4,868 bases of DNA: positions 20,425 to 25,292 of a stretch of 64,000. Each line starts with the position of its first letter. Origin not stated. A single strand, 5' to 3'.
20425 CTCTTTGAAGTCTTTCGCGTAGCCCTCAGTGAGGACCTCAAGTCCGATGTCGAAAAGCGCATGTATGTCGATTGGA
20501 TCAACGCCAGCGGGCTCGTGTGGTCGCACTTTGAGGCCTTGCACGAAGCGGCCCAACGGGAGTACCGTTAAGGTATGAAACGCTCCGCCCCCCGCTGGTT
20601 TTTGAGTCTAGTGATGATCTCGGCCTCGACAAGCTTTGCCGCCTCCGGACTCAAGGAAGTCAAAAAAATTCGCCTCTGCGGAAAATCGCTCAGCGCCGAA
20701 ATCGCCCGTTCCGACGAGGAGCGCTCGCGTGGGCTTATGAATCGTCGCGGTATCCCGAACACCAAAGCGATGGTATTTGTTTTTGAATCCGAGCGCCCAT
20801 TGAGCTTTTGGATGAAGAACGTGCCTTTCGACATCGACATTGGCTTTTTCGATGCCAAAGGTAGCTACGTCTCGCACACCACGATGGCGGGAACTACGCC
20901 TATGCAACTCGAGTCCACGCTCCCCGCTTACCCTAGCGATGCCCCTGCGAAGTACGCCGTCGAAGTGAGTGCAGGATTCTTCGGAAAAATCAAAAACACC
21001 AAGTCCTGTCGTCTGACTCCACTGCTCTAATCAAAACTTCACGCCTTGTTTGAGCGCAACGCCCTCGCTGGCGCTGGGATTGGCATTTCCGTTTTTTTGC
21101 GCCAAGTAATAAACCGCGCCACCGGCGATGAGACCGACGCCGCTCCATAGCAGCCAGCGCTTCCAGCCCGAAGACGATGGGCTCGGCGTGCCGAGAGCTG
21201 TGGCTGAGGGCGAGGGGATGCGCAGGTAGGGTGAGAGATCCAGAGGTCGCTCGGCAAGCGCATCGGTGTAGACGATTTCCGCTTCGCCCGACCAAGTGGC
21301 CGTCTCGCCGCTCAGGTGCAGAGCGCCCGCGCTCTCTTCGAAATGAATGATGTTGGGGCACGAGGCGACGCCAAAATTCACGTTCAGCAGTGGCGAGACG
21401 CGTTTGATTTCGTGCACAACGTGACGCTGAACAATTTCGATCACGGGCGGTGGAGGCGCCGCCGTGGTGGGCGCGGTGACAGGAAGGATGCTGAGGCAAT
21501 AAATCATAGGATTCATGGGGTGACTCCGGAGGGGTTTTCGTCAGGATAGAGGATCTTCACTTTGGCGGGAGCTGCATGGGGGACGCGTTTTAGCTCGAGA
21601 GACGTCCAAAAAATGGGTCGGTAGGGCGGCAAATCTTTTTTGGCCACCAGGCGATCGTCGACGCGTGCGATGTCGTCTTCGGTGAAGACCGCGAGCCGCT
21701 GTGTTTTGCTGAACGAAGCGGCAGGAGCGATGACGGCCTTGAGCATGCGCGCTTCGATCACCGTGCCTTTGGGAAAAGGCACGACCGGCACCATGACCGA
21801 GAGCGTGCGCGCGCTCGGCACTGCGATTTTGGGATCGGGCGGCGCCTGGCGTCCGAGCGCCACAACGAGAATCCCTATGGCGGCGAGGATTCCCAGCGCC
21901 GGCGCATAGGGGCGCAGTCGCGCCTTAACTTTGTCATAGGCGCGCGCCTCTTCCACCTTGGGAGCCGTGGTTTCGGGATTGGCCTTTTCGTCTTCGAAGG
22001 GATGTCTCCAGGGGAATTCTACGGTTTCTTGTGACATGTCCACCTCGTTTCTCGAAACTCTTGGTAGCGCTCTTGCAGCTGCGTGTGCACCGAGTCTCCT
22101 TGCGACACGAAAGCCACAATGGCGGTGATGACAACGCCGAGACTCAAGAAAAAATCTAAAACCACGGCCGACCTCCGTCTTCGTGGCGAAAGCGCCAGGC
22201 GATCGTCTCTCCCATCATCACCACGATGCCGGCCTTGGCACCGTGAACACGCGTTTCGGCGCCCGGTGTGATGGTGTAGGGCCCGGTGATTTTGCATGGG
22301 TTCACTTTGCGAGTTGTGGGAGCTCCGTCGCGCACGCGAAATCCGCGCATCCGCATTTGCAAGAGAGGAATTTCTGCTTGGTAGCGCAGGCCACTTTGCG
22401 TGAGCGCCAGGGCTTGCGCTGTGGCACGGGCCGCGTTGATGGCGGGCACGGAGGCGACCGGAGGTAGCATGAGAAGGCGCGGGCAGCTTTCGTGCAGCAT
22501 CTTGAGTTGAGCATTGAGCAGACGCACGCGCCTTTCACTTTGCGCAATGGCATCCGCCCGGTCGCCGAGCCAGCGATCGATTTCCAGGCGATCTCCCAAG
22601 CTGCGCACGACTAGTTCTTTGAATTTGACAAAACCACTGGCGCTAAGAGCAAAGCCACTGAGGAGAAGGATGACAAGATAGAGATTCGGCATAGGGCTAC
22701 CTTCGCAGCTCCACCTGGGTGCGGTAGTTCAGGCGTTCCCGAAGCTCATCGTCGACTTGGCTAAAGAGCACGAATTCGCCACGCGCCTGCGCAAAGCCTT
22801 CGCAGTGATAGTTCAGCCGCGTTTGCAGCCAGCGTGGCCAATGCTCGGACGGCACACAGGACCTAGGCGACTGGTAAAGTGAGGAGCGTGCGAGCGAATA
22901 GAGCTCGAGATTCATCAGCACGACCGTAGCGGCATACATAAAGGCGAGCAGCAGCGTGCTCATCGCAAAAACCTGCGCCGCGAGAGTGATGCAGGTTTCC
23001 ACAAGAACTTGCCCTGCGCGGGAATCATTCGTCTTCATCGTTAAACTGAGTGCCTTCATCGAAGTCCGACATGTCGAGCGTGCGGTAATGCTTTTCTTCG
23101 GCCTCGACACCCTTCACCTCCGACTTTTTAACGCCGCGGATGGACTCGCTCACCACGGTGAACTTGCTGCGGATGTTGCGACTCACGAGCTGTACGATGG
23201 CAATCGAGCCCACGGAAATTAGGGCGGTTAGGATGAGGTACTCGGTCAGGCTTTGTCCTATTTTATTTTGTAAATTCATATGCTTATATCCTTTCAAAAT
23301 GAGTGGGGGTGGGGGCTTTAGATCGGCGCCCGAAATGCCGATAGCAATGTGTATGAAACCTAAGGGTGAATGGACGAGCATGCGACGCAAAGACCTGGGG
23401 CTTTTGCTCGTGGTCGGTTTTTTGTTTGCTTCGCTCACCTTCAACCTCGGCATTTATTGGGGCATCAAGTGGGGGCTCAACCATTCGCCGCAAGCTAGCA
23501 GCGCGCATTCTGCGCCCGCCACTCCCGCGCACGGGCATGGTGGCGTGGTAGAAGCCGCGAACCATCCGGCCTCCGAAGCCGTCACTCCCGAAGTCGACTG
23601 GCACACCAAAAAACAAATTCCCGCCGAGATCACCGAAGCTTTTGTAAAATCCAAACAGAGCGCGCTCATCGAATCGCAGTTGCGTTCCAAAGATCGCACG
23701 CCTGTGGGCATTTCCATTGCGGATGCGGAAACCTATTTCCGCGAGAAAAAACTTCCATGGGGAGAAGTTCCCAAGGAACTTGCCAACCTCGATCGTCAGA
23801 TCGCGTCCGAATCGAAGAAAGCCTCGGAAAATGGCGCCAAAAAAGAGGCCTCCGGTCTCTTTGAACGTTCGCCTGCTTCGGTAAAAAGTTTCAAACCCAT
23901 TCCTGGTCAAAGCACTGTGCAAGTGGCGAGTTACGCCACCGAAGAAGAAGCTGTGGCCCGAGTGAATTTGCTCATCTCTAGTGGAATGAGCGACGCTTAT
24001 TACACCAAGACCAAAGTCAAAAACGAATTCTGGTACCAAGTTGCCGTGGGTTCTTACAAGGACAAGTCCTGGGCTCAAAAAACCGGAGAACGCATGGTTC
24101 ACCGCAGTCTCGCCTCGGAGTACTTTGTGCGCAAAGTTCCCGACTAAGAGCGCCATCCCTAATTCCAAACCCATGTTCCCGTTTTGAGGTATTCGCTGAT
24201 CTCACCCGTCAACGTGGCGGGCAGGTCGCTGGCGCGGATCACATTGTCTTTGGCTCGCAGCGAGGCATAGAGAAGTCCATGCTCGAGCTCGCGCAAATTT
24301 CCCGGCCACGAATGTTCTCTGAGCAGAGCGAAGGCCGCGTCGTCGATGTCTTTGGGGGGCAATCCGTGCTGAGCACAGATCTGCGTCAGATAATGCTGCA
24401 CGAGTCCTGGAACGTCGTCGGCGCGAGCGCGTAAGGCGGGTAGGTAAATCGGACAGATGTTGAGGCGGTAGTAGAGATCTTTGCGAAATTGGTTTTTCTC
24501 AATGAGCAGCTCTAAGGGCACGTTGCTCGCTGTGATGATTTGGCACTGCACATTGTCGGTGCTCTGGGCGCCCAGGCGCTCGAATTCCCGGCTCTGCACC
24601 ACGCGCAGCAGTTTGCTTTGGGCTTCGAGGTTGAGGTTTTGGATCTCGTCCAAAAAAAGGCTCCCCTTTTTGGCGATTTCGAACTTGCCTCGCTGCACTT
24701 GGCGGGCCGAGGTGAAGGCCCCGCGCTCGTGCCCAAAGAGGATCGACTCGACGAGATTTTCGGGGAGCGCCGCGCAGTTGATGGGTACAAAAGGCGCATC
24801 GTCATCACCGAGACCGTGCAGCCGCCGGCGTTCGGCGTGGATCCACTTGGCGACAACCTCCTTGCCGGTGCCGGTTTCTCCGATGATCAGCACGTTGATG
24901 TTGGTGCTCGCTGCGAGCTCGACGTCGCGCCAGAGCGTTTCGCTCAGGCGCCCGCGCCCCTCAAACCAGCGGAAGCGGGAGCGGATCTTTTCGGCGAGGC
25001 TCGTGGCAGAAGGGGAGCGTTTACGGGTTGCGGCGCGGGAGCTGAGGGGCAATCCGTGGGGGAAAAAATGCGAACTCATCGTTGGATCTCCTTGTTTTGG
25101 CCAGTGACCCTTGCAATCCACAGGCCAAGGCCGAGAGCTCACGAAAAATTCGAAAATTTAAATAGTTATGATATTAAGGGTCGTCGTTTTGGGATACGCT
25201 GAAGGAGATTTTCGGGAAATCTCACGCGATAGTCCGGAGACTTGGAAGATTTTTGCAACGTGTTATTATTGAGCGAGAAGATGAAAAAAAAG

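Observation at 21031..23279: Orphan Flp-pilin module without any Tad assembly machinery in the window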

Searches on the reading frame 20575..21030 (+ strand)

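Call 3: search_protein_families(library=pfam, proteins=[window:20575-21030:+], max_evalue=1)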
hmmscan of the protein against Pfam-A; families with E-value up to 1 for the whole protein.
window:20575-21030:+ (151 aa): 1 family
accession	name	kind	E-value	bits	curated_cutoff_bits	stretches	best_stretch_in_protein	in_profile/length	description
PF02643.20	DUF192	-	2.1e-22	79.5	27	1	40-140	2-87/96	Uncharacterized ACR, COG1430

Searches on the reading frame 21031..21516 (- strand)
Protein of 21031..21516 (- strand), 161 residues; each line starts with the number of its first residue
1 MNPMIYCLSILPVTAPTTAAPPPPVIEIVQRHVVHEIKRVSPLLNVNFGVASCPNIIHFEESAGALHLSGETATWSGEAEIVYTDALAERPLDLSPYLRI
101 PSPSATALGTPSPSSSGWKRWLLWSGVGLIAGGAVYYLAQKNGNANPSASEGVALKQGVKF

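Call 3: search_protein_families(library=pfam, proteins=[window:21031-21516:-], max_evalue=1)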
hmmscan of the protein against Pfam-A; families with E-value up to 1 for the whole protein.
window:21031-21516:- (161 aa): 1 family
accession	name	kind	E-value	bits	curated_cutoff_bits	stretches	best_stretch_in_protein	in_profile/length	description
PF15932.10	DUF4748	-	0.19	12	27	1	121-146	6-30/52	Domain of unknown function (DUF4748)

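Call 104: search_protein_families(library=ncbifam, proteins=[window:21031-21516:-], max_evalue=0.01)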
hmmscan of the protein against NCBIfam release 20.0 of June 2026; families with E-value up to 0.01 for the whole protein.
window:21031-21516:- (161 aa): 0 families

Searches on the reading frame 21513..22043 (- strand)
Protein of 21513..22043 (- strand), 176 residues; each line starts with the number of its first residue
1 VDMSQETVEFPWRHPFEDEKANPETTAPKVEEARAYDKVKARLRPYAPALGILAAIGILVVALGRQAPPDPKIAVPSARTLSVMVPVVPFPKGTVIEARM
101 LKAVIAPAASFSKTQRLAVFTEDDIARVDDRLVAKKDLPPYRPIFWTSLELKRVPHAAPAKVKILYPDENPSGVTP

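Call 3: search_protein_families(library=pfam, proteins=[window:21513-22043:-], max_evalue=1)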
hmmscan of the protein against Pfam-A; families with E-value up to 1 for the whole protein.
window:21513-22043:- (176 aa): 0 families

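Call 23: find_homologous_proteins(query=window:21516-22037:-, max_evalue=0.01)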
Query seq(174 aa) (174 aa): 6 proteins with E <= 0.01 among 176 candidates.
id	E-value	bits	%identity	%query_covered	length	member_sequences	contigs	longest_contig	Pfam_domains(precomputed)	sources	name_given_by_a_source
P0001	3.5e-106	371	100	100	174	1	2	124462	-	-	-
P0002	3.4e-41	159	49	97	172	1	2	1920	-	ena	-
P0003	1.2e-39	154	51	95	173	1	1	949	-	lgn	-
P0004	9.0e-34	135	46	97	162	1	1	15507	-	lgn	-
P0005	1.5e-32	131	44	95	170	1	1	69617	-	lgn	-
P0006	7.8e-30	122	42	94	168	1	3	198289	-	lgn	-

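Call 26: find_encoding_contigs(protein=P0006, flank=10000, max_places=3)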
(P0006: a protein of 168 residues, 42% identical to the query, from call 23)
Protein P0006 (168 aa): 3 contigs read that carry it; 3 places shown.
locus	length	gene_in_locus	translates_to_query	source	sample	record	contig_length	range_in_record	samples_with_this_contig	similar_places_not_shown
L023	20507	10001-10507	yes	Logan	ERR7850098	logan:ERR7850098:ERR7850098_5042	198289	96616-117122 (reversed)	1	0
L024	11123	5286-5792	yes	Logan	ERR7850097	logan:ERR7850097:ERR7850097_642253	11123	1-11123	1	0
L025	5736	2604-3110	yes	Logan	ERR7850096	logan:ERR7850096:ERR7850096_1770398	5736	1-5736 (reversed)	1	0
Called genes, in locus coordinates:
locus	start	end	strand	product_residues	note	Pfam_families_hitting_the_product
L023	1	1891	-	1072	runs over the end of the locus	PF13535:ATP-grasp_4 (faint), PF25596:CPSase_L_D1, PF02786:CPSase_L_D2, PF07478:Dala_Dala_lig_C (faint), PF25596:CPSase_L_D1, PF02222:ATP-grasp (weak), PF02786:CPSase_L_D2, PF02142:MGS, +1 more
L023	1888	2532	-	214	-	PF25948:DUF7986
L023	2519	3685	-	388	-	PF00988:CPSase_sm_chain, PF00117:GATase, PF07722:Peptidase_C26 (faint)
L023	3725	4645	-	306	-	PF02729:OTCace_N, PF00185:OTCace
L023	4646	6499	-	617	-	PF00009:GTP_EFTU, PF03144:GTP_EFTU_D2 (weak), PF14492:EFG_III (weak), PF00679:EFG_C, PF06421:LepA_C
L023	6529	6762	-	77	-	PF12651:RHH_3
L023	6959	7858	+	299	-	PF00158:Sigma54_activat, PF14532:Sigma54_activ_2, PF25601:AAA_lid_14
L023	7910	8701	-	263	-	PF05036:SPOR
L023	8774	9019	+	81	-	-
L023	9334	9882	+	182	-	-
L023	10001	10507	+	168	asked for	-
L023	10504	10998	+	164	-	-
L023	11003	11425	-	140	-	PF02643:DUF192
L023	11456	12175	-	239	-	PF11967:RecO_N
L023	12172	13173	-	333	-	PF03706:LPG_synthase_TM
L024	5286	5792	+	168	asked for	-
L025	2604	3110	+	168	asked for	-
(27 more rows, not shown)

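Call 27: find_related_loci(query=A1, collection=genome_contigs, flank=8000)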
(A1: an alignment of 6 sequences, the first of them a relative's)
Query A1 (174 aa) in genome_contigs; peptide patterns used: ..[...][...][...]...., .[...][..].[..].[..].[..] (x = any residue, [..] = any of these).
104 stretches matched a pattern, but none encodes a relative of the query by tblastn (E <= 1e-3).

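Call 34: search_protein_representatives(alignment_id=A1)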
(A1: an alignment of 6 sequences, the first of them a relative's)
Query: 6 sequences, 171 profile positions. Proteins with E-value up to 0.001 (for the whole library): 83; up to 1e-10: 62; up to 1e-30: 4. The best 83 are listed.
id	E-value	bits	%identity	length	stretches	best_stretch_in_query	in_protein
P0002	7.4e-80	283.1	-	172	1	1-171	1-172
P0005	6.1e-74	263.9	-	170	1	1-171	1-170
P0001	4.3e-70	251.3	-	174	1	1-167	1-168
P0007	6.2e-40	153.2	-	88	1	81-166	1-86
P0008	1.5e-24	103.1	-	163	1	3-167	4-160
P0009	2.6e-20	89.3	-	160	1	47-166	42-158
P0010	1.8e-19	86.6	-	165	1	1-157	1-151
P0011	2.1e-18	83.1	-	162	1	8-166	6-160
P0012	3.6e-18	82.4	-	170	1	7-166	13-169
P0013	1.1e-17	80.8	-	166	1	23-166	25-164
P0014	2.2e-17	79.8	-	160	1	5-167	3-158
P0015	2.4e-17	79.7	-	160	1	8-165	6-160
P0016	4.5e-17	78.8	-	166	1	4-169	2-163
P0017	8.3e-17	77.9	-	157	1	8-165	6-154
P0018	9.9e-17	77.7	-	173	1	4-164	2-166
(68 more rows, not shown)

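Call 37: search_protein_families(library=pfam, alignment_id=A3, max_evalue=0.1)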
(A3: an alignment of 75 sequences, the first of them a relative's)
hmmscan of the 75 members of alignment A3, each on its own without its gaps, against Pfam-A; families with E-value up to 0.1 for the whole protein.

A. member 1, P0001 (174 aa): 0 families

B. families by the number of members that match (of 75 scanned): 12 families
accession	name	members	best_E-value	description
PF08666.17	SAF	13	0.00069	SAF domain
PF20130.4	DUF6520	1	0.0013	Family of unknown function (DUF6520)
PF15032.11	DUF4529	1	0.0041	Protein of unknown function (DUF4529)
PF19592.4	DUF6097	1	0.008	Family of unknown function (DUF6097)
PF05683.17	Fumerase_C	1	0.0097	Fumarase C-terminus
PF25110.1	TPR_ESP1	1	0.013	Separase-like, TPR repeats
PF19579.4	FtsL_2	1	0.039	Bacteriodetes cell division protein (FtsL-like)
PF01785.22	Closter_coat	1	0.064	Closterovirus coat protein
PF02416.21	TatA_B_E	1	0.069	mttA/Hcf106 family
PF19255.4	DUF5902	1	0.075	Family of unknown function (DUF5902)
PF08299.17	Bac_DnaA_C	1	0.095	Bacterial dnaA protein helix-turn-helix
PF19158.5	DUF5840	1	0.099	Family of unknown function (DUF5840)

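Call 40: predict_structure(alignment_id=A3)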
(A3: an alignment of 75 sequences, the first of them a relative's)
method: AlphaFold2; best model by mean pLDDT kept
length: 174 residues; sequences in the alignment: 75
mean_pLDDT: 83.8   pTM: 0.51
mean pLDDT of the five models: 83.8, 83.4, 83.2, 83.2, 83.0
residues with pLDDT >= 90: 96; 70-90: 30; 50-70: 43; < 50: 5
segments of 3 or more residues with pLDDT < 50: none
pLDDT, mean of each block of 10 residues (from residue 1): 63 58 57 83 96 96 72 73 98 96 97 97 89 98 97 85 79 63
secondary structure, 60 per line:
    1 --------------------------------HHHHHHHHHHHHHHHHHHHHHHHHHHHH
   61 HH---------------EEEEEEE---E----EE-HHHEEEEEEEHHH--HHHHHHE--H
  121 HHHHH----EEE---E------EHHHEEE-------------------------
elements in order: H33-62 E78-84 E99-105 H111-116 H120-125 E130-132 E147-149

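Call 45: fold_search(model_id=the predicted structure, library=pdb)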
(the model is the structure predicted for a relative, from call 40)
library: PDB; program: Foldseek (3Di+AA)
matches with E <= 10: 104; with E <= 0.001: 0
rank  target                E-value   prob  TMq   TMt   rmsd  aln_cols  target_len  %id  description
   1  3tee                  1.0e-02  1.00  0.34  0.29   2.0        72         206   17  Crystal Structure of Salmonella FlgA in open form (released 2012-08-15)
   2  2wqp                  1.3e-02  1.00  0.32  0.17   6.5        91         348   20  Crystal structure of sialic acid synthase NeuB-inhibitor complex (released 2009-09-15)
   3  4ipj                  1.7e-02  1.00  0.32  0.17   6.6        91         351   20  Crystal Structure of R314K N-acetyl Neuraminic Acid Synthase from Neiserria meningitidis with Malate bound (released 2013-04-10)
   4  3vjp_A                1.9e-02  1.00  0.34  0.30   2.2        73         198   14  Orthorhombic Crystal Structure of Salmonella FlgA in closed form (released 2012-10-31)
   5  4ipi                  2.6e-02  1.00  0.32  0.17   6.8        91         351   20  Crystal Structure of R314A N-acetyl Neuraminic Acid Synthase from Neiserria meningitidis with Malate bound (released 2013-04-10)
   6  3g8r_B                3.1e-02  0.99  0.26  0.14  10.5       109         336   17  Crystal structure of putative spore coat polysaccharide biosynthesis protein E from Chromobacterium violaceum ATCC 124 (released 2009-04-07)
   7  1xuu                  4.2e-02  1.00  0.31  0.17   7.0        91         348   20  Crystal structure of sialic acid synthase (NeuB) in complex with Mn2+ and Malate from Neisseria meningitidis (released 2004-11-02)
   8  3g8r_A                5.7e-02  0.97  0.27  0.15  10.2       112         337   17  Crystal structure of putative spore coat polysaccharide biosynthesis protein E from Chromobacterium violaceum ATCC 124 (released 2009-04-07)
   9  4ny6                  6.8e-02  1.00  0.32  0.80   3.5        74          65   12  Neutron structure of leucine and valine methyl protonated type III antifreeze (released 2014-12-24)
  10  7msi                  6.8e-02  1.00  0.32  0.78   3.4        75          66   11  TYPE III ANTIFREEZE PROTEIN ISOFORM HPLC 12 (released 1998-10-21)
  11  9cbe                  8.7e-02  1.00  0.32  0.79   3.5        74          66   11  Structure of a type III antifreeze protein isoform HPLC12 re-refined using standard protocols (released 2024-07-17)
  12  3qf6                  9.2e-02  1.00  0.32  0.79   2.0        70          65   13  Neutron structure of type-III Antifreeze Protein allows the reconstruction of AFP-ice interface (released 2011-06-22)
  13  5xqr_B                9.8e-02  1.00  0.31  0.82   2.2        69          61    6  Crystal structure of Notched-fin eelpout type III antifreeze protein A20V mutant (NFE6, AFP), C2221 form (released 2018-05-16)
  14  4msi                  9.8e-02  1.00  0.32  0.79   3.5        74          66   11  TYPE III ANTIFREEZE PROTEIN ISOFORM HPLC 12 (released 1998-10-21)
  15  5xqn_B                1.1e-01  1.00  0.31  0.81   2.2        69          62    6  Crystal structure of Notched-fin eelpout type III antifreeze protein (NFE6, AFP), C2221 form. (released 2018-05-16)
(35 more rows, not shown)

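Call 104: search_protein_families(library=ncbifam, proteins=[window:21513-22037:-], max_evalue=0.01)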
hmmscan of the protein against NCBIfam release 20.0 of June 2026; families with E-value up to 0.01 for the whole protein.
window:21513-22037:- (174 aa): 1 family
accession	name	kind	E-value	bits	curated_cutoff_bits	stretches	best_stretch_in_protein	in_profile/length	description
TIGR03177.1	pilus_cpaB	equivalog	7.8e-06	25.3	71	1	48-148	4-99/262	Flp pilus assembly protein CpaB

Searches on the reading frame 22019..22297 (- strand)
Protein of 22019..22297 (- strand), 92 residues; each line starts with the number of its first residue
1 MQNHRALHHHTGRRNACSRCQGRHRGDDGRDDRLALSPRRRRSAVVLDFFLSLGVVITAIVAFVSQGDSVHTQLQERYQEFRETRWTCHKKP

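Call 3: search_protein_families(library=pfam, proteins=[window:22019-22297:-], max_evalue=1)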
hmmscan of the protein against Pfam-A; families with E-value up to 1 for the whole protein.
window:22019-22297:- (92 aa): 1 family
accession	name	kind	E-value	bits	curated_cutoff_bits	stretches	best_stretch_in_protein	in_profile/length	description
PF05478.16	Prominin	-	0.029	12.9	34.3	1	16-83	115-180/799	Prominin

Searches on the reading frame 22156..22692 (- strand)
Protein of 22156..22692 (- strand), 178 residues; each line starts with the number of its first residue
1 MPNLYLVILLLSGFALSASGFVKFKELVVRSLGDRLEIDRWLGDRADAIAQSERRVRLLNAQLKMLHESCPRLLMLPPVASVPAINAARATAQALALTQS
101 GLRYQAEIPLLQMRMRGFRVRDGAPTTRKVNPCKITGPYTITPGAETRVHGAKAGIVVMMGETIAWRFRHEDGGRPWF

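Call 3: search_protein_families(library=pfam, proteins=[window:22156-22692:-], max_evalue=1)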
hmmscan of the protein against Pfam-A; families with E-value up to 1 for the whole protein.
window:22156-22692:- (178 aa): 0 families

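Call 54: find_homologous_proteins(query=window:22156-22692:-, max_evalue=0.01)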
Query window:22156-22692:- (178 aa): 1 proteins with E <= 0.01 among 363 candidates.
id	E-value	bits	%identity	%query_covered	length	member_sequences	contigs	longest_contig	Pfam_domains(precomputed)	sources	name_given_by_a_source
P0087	7.4e-113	392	100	100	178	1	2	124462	-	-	-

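Call 104: search_protein_families(library=ncbifam, proteins=[window:22156-22692:-], max_evalue=0.01)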
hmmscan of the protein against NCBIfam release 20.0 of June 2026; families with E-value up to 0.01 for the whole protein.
window:22156-22692:- (178 aa): 0 families

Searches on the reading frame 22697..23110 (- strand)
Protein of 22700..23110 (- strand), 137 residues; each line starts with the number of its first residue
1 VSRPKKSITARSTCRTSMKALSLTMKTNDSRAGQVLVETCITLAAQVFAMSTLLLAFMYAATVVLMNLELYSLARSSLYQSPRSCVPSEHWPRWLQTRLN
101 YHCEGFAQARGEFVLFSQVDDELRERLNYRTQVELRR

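Call 3: search_protein_families(library=pfam, proteins=[window:22700-23110:-], max_evalue=1)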
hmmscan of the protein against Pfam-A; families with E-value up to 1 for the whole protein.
seq(137 aa): 2 families
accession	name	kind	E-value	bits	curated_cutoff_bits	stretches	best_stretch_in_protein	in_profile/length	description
PF02285.20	COX8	-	0.063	13.6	24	1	41-71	10-40/43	Cytochrome oxidase c subunit VIII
PF16700.10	SNCAIP_SNCA_bd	-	0.29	11.4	27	1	37-48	1-12/46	Synphilin-1 alpha-Synuclein-binding domain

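Call 104: search_protein_families(library=ncbifam, proteins=[window:22697-23038:-], max_evalue=0.01)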
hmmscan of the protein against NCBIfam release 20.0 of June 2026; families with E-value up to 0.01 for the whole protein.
window:22697-23038:- (113 aa): 0 families

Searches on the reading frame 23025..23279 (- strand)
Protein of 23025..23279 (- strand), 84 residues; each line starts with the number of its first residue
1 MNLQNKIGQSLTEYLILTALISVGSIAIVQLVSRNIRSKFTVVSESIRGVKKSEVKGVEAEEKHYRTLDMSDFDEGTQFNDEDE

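Call 3: search_protein_families(library=pfam, proteins=[window:23028-23279:-], max_evalue=1)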
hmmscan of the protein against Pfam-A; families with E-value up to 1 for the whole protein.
seq(84 aa): 1 family
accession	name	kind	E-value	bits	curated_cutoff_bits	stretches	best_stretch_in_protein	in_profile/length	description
PF04964.19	Flp_Fap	-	0.0027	17.9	32.2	1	12-46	11-45/46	Flp/Fap pilin component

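Call 104: search_protein_families(library=ncbifam, proteins=[window:23025-23279:-], max_evalue=0.01)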
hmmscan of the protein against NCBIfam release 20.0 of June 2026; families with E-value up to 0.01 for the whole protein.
window:23025-23279:- (84 aa): 0 families

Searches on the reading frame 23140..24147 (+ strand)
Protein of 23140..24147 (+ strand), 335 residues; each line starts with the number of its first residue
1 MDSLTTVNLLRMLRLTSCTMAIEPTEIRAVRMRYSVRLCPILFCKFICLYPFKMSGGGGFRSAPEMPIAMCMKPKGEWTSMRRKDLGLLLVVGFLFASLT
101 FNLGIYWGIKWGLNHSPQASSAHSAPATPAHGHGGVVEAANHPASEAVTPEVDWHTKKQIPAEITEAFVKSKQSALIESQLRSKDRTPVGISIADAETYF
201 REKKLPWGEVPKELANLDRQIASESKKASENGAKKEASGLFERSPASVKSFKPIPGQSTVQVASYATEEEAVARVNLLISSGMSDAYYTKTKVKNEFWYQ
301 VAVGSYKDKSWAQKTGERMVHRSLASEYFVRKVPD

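Call 3: search_protein_families(library=pfam, proteins=[window:23140-24147:+], max_evalue=1)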
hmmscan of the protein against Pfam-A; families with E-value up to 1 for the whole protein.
window:23140-24147:+ (335 aa): 1 family
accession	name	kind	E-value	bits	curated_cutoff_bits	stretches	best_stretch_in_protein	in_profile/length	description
PF05036.18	SPOR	-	2.5e-07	31.3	21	1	259-317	6-62/76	SPOR domain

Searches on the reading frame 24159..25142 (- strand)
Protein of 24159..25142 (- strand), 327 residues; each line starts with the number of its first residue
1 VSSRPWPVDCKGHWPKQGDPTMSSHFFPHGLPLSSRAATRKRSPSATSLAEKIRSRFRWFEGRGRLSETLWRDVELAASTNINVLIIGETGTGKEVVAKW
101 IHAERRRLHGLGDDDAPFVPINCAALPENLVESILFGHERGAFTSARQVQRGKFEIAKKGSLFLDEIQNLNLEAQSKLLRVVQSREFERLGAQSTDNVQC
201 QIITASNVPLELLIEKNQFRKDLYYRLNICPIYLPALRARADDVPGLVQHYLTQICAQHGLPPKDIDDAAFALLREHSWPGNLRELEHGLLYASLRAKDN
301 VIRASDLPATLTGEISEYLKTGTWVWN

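Call 3: search_protein_families(library=pfam, proteins=[window:24159-25142:-], max_evalue=1)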
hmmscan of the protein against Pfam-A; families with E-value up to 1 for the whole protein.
window:24159-25142:- (327 aa): 14 families
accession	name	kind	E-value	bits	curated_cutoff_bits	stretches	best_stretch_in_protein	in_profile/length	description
PF00158.32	Sigma54_activat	-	6.4e-59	198.8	20.2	1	68-232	9-167/168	Sigma-54 interaction domain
PF25601.1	AAA_lid_14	-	7.7e-19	67.8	27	1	238-313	1-76/87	AAA+ ATPase lid domain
PF14532.12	Sigma54_activ_2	-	9.5e-19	68.4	25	1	62-237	2-138/138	Sigma-54 interaction domain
PF01078.27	Mg_chelatase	-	4.2e-06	26.8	20.3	2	72-102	13-43/207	Magnesium chelatase, subunit ChlI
PF07728.20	AAA_5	-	1.6e-05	25.4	22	1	83-208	1-123/139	AAA domain (dynein-related subfamily)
PF00004.35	AAA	-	0.00055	20.8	21.2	1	84-209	1-111/131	ATPase family associated with various cellular activities (AAA)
PF13401.12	AAA_22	-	0.0018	19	27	1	84-182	8-108/130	AAA domain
PF13245.12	AAA_19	-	0.0039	17.8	25.1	1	78-185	8-117/134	AAA domain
PF00493.29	MCM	-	0.016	14.7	23.3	0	79-102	55-78/224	MCM P-loop domain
PF13191.12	AAA_16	-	0.03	15.2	32.6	1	62-177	4-115/167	AAA ATPase domain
PF07724.20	AAA_2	-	0.043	14.3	27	1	82-218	4-135/166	AAA domain (Cdc48 subfamily)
PF20030.5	bpMoxR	-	0.058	12.9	27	0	162-207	101-145/205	MoxR domain in the MoxR-vWA-beta-propeller ternary systems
PF12846.13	AAA_10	-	0.13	11.8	27.5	1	77-102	17-42/362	AAA-like domain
PF12775.13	AAA_7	-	0.17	11.8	25.8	1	75-99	27-51/181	P-loop containing dynein motor region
